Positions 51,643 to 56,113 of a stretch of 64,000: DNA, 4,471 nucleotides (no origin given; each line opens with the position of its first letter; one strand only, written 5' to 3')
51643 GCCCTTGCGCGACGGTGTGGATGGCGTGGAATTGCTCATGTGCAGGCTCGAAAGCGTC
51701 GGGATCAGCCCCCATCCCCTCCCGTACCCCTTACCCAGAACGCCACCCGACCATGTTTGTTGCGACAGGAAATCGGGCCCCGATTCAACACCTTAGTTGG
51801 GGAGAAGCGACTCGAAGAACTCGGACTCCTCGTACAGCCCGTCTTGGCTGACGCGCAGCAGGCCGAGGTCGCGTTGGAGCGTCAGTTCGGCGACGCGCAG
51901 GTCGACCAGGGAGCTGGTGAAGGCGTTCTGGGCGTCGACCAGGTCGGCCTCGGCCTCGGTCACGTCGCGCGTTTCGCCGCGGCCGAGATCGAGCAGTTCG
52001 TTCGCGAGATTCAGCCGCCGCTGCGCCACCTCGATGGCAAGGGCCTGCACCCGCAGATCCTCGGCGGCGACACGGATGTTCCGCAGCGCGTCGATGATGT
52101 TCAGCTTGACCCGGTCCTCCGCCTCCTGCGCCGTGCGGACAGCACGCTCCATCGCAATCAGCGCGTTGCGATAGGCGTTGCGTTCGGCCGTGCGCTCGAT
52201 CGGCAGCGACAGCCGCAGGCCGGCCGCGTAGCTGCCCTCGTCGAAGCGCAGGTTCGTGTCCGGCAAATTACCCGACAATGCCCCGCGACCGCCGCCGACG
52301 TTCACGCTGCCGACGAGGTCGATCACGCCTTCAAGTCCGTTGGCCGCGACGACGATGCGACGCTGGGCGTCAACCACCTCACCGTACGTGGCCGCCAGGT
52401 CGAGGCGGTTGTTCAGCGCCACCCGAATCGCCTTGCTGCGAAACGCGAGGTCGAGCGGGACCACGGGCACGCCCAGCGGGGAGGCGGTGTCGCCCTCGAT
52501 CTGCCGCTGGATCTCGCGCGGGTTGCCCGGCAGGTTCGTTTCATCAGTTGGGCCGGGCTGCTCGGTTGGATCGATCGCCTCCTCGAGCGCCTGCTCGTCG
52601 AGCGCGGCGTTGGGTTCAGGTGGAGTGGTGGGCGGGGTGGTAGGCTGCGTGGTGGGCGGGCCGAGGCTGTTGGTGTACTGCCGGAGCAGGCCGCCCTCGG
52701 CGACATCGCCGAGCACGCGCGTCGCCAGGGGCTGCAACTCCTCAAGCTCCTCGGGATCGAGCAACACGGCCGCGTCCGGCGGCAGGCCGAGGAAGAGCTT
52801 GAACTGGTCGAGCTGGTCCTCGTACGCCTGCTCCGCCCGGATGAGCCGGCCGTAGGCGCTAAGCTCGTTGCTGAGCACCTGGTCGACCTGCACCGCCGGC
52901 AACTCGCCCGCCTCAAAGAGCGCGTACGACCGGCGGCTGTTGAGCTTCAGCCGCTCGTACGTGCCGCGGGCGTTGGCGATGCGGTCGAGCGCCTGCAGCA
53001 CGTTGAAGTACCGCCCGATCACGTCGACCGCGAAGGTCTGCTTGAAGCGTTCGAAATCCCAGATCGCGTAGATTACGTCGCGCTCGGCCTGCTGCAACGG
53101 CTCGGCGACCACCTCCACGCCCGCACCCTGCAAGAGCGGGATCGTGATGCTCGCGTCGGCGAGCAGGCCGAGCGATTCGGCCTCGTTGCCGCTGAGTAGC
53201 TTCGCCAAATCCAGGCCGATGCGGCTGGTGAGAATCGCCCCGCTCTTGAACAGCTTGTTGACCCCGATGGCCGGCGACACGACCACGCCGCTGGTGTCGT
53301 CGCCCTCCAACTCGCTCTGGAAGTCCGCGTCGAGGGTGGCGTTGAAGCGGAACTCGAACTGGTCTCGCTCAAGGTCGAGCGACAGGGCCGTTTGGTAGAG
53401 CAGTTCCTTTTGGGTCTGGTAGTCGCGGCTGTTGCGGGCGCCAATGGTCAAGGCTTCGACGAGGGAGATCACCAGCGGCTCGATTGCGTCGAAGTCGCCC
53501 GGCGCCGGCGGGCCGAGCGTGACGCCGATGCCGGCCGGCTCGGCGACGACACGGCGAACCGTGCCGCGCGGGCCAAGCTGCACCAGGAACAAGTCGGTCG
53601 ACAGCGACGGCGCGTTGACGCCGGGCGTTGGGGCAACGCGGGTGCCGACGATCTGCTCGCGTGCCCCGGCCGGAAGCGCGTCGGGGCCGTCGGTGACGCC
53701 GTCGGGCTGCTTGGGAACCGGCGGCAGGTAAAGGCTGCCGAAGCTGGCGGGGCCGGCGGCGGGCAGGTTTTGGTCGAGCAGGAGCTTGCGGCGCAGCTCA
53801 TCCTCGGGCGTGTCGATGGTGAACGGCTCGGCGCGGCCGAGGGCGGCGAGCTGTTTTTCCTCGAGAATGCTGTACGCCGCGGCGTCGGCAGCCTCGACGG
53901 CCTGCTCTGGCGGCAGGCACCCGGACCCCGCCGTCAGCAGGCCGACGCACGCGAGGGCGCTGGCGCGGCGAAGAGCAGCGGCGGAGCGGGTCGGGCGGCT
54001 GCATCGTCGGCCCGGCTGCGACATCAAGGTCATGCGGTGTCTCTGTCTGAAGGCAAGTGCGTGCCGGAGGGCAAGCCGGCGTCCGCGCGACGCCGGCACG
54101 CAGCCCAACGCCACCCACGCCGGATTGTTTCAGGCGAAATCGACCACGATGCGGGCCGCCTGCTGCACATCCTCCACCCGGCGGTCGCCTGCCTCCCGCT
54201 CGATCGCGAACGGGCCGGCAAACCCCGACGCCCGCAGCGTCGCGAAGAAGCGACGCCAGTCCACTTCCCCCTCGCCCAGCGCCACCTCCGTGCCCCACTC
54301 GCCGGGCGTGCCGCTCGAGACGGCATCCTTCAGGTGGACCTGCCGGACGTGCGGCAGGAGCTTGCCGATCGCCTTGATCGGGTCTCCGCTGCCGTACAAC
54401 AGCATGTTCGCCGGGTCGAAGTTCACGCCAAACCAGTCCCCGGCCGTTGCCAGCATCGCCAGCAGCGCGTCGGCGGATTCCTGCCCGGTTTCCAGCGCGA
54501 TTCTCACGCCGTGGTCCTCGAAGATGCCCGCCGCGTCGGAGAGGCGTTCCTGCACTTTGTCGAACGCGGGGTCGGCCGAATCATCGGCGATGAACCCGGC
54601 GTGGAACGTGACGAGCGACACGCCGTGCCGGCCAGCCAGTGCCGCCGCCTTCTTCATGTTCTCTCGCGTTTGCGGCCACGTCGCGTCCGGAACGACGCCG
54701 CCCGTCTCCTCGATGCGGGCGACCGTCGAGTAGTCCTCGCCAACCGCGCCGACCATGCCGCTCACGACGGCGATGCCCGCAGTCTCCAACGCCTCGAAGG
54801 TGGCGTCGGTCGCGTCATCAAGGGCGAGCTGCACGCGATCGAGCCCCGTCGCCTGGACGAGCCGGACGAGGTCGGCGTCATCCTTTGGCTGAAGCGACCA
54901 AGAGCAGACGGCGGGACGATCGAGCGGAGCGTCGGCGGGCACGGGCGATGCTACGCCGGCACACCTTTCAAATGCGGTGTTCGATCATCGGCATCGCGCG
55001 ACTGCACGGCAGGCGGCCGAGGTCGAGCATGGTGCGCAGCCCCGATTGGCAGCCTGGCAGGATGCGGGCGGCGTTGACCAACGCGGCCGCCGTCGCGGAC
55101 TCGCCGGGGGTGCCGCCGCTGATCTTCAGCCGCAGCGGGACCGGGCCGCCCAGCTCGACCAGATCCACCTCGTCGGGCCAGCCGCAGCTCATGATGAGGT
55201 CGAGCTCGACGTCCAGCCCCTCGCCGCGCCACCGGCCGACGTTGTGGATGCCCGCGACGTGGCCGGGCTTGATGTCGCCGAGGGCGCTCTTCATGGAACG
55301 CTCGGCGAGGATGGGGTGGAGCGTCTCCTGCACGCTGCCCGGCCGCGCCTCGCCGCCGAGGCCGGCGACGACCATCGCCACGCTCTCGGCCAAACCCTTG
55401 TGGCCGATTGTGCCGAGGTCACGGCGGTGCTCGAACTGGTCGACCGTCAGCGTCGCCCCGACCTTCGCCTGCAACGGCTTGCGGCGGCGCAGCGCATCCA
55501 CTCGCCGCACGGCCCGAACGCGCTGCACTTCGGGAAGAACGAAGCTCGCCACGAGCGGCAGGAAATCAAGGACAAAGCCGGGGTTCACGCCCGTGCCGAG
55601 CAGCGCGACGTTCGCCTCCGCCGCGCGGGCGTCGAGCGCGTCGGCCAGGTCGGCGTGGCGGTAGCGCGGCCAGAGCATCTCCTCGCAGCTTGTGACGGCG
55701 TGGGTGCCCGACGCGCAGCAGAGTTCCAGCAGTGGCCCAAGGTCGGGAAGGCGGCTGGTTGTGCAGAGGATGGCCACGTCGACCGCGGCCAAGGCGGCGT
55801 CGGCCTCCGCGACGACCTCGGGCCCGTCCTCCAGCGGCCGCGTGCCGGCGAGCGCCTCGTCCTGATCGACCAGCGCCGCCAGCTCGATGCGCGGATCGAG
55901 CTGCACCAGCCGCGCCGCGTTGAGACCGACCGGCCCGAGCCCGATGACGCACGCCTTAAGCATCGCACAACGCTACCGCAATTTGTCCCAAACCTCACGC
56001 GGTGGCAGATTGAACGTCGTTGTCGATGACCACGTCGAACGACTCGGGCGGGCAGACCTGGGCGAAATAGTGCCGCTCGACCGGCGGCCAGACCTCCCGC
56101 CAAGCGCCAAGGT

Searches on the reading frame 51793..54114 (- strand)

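Call 30: search_protein_families(library=pfam, proteins=[window:51793-54114:-], max_evalue=0.0001)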
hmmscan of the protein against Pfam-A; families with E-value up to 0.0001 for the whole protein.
window:51793-54114:- (773 aa): 1 family
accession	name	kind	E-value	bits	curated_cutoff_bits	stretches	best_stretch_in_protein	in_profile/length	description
PF02321.23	OEP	-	4.3e-27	95.6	22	2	562-751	4-187/187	Outer membrane efflux protein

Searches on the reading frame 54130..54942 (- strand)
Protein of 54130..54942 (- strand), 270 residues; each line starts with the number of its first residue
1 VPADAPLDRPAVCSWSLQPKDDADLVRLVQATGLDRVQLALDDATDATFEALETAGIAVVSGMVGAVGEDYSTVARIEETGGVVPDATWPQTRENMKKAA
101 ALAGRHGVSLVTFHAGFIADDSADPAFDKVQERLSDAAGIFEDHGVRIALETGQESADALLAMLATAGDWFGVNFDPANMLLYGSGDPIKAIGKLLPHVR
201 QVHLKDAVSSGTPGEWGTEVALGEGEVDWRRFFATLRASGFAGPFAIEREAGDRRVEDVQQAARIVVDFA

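Call 30: search_protein_families(library=pfam, proteins=[window:54130-54942:-], max_evalue=0.0001)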
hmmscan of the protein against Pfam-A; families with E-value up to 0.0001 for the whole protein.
window:54130-54942:- (270 aa): 1 family
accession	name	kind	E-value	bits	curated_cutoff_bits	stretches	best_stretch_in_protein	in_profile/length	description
PF01261.30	AP_endonuc_2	-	1.1e-31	110.9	31.1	1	46-263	31-243/249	Xylose isomerase-like TIM barrel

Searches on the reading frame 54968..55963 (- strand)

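Call 30: search_protein_families(library=pfam, proteins=[window:54968-55963:-], max_evalue=0.0001)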
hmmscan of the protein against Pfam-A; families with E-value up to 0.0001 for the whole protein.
window:54968-55963:- (331 aa): 1 family
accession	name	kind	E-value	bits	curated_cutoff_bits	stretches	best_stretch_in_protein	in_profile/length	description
PF19328.4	DAP_DH_C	-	4.4e-15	56.3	23.3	1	130-316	1-191/206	2,4-diaminopentanoate dehydrogenase C-terminal domain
